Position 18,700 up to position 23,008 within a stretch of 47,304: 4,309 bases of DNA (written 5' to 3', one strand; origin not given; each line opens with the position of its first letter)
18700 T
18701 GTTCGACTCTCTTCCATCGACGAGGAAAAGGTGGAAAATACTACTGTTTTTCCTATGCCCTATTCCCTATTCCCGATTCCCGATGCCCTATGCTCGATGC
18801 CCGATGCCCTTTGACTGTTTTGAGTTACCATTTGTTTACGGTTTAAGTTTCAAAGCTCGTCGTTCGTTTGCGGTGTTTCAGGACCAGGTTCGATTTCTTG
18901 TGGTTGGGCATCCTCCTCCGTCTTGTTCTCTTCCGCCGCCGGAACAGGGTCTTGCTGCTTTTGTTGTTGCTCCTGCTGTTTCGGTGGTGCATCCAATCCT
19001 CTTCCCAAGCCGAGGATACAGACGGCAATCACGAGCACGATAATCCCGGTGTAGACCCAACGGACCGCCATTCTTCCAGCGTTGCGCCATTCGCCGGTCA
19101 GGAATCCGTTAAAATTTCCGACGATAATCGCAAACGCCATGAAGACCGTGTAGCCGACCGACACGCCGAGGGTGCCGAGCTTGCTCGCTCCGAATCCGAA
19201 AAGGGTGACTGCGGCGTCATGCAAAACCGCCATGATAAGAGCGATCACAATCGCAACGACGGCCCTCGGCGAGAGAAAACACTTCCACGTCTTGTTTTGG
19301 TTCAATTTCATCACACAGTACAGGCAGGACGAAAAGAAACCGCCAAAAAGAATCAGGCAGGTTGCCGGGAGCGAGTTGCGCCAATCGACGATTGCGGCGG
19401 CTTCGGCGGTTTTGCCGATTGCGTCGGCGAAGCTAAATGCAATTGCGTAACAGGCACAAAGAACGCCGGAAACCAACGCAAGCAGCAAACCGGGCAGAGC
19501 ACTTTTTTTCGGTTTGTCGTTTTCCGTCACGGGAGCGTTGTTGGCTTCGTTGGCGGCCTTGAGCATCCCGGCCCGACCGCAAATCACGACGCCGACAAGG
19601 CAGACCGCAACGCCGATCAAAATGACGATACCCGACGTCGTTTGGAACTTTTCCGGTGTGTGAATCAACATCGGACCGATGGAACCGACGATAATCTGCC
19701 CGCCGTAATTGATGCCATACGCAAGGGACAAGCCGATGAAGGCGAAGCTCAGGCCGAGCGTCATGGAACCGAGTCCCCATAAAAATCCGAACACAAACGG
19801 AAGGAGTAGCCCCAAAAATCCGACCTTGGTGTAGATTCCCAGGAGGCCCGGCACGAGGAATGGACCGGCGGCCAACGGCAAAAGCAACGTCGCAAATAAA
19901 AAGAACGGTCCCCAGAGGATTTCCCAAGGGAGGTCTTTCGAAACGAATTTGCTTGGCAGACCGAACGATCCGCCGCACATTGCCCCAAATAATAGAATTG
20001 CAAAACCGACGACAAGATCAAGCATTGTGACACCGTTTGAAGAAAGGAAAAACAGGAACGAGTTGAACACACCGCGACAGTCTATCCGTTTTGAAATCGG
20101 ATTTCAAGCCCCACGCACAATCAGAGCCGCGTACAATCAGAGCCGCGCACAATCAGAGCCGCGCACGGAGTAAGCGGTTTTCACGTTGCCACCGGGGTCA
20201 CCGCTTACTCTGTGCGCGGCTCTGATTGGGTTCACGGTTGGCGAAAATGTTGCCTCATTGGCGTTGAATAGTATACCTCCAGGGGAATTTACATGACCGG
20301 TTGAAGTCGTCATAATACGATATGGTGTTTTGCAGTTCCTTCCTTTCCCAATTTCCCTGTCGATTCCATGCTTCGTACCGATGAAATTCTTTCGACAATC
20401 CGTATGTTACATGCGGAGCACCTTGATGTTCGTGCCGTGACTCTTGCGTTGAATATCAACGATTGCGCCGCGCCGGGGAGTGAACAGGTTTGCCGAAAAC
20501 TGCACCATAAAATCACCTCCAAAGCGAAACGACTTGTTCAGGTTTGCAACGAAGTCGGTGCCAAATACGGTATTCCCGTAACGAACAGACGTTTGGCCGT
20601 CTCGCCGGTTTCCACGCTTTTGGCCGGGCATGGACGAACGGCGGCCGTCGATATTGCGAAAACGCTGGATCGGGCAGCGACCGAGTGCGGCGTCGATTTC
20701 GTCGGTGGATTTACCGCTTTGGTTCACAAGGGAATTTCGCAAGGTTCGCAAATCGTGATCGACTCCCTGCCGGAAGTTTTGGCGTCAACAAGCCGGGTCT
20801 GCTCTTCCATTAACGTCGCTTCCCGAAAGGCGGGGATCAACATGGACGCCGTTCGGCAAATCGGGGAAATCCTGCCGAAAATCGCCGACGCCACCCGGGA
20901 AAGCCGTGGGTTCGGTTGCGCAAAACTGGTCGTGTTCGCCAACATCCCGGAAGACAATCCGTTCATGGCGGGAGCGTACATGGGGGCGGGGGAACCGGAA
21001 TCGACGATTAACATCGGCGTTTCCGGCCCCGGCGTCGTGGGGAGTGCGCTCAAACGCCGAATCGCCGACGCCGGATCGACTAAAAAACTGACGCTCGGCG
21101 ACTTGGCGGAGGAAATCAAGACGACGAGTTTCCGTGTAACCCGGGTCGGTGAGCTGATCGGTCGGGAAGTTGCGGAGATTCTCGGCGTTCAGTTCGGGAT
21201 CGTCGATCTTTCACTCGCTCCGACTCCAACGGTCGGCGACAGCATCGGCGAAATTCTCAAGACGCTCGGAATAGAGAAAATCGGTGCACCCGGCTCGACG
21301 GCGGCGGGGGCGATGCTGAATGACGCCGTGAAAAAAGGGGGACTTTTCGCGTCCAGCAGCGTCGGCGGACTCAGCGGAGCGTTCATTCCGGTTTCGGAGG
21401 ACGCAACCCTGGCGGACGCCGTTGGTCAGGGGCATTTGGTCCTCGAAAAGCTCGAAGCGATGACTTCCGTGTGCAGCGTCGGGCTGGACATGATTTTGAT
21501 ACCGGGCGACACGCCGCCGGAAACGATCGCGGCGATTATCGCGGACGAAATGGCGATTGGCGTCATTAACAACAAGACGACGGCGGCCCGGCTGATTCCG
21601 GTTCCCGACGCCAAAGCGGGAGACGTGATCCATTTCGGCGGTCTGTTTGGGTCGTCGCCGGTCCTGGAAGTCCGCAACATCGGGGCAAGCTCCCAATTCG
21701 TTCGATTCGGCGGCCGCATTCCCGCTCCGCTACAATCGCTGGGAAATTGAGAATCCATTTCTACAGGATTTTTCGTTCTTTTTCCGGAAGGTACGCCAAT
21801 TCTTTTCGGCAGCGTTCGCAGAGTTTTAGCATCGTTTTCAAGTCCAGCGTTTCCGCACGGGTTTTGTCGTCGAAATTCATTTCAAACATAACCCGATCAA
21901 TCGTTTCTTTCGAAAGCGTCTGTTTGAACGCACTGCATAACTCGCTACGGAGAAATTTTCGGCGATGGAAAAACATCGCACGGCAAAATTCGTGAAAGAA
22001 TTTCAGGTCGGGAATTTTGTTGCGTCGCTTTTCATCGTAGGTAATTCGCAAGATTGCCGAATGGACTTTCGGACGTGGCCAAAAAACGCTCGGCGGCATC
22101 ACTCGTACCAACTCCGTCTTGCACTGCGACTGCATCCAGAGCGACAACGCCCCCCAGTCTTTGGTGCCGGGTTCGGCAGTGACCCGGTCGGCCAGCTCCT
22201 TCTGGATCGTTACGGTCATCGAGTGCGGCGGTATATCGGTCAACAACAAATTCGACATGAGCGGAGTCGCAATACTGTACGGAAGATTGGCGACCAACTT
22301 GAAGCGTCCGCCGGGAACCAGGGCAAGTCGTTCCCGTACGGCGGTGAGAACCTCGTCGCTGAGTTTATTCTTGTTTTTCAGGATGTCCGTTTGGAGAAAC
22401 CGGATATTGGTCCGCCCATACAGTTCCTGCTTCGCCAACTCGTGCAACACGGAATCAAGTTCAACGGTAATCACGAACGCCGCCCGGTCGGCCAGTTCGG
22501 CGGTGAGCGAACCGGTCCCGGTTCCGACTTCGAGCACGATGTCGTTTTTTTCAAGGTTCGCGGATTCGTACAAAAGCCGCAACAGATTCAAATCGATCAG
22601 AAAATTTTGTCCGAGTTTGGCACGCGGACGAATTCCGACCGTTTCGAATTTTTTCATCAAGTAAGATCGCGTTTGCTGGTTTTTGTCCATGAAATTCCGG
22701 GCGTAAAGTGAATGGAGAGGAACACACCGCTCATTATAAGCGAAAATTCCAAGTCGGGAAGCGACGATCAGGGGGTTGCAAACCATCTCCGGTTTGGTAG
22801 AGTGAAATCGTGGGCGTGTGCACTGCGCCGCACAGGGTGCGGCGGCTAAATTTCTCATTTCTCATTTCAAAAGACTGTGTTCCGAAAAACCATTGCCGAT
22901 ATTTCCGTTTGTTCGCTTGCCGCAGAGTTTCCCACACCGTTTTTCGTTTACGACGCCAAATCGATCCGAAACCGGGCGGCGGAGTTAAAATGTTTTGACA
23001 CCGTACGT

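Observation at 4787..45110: Family of intergenic hairpins built from tandem heptanucleotide repeats (8 unit types, at least 14 loci)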

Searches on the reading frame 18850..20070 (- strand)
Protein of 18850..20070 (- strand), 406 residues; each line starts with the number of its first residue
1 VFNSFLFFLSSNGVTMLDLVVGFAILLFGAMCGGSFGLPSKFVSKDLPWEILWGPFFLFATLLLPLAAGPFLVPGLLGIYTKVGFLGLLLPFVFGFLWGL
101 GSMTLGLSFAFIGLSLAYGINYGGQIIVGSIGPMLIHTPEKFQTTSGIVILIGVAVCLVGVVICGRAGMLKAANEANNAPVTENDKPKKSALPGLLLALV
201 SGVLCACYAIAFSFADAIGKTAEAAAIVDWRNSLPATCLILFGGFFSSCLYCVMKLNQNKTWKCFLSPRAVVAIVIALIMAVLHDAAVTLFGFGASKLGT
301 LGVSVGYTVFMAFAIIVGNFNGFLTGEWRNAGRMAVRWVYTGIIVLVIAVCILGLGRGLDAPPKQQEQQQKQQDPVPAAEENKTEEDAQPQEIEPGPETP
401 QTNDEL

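Call 8: search_protein_families(library=pfam, proteins=[window:18850-20070:-])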
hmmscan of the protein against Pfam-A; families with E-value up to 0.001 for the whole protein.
window:18850-20070:- (406 aa): 1 family
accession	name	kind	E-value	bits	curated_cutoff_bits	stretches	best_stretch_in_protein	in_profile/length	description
PF06379.18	RhaT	-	3.9e-30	105.7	27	1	20-356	6-341/344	L-rhamnose-proton symport protein (RhaT)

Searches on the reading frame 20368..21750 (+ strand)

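Call 8: search_protein_families(library=pfam, proteins=[window:20368-21750:+])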
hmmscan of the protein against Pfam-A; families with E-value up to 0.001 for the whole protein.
window:20368-21750:+ (460 aa): 1 family
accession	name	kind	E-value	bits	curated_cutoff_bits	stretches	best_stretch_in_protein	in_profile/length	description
PF05167.17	DUF711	-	1.4e-174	581.2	25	1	12-429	1-412/413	Uncharacterised ACR (DUF711)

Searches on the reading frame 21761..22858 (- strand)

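Call 8: search_protein_families(library=pfam, proteins=[window:21761-22858:-])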
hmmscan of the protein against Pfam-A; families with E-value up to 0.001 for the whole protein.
window:21761-22858:- (365 aa): 5 families
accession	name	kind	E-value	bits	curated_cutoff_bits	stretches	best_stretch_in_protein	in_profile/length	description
PF00398.26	RrnaAD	-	7.8e-51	173.1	24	1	79-343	5-260/263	Ribosomal RNA adenine dimethylase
PF13649.12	Methyltransf_25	-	7e-07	30.3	27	1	108-161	1-57/97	Methyltransferase domain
PF08241.18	Methyltransf_11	-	6.2e-05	24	21.2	1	109-161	1-53/95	Methyltransferase domain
PF13847.12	Methyltransf_31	-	0.0002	21.5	27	1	103-168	2-72/145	Methyltransferase domain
PF13489.12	Methyltransf_23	-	0.00058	20.1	27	1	95-158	13-61/164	Methyltransferase domain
